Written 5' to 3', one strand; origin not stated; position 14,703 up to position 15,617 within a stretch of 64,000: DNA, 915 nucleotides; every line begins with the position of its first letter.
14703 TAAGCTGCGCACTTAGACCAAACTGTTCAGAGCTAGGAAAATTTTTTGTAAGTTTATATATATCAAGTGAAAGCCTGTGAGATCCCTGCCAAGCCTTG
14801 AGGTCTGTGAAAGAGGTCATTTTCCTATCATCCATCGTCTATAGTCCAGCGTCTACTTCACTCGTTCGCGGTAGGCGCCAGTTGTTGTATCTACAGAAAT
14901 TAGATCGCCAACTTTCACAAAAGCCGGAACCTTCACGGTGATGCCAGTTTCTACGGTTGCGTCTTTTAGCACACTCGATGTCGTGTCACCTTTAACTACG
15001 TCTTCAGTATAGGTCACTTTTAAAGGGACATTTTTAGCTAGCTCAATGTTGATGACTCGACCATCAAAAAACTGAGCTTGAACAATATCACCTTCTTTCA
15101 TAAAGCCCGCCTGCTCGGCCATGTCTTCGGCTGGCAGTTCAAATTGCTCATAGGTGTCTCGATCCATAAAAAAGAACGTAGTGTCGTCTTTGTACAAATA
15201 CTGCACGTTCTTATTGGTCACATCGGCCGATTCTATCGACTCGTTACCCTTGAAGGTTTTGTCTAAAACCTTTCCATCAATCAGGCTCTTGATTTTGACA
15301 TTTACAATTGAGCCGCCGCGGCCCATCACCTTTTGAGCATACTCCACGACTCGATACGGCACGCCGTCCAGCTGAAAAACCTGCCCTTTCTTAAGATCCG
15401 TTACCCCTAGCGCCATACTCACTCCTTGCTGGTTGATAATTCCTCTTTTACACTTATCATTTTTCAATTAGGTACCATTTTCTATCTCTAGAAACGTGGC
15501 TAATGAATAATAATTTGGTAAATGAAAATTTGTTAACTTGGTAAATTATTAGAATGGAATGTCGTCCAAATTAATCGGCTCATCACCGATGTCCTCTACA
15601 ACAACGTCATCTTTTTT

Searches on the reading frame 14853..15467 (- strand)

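Call 71: search_protein_families(library=pfam, proteins=[window:14853-15467:-], max_evalue=0.00001)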
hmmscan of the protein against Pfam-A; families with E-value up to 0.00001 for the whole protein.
window:14853-15467:- (204 aa): 3 families
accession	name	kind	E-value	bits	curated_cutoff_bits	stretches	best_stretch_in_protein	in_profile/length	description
PF09285.17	Elong-fact-P_C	-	1e-21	76.8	25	1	147-202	1-56/56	Elongation factor P, C-terminal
PF01132.26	EFP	-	1.8e-19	69.9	27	1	86-139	1-54/54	Elongation factor P (EF-P) OB domain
PF08207.18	EFP_N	-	8.5e-17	61.4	23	1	23-77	3-57/58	Elongation factor P (EF-P) KOW-like domain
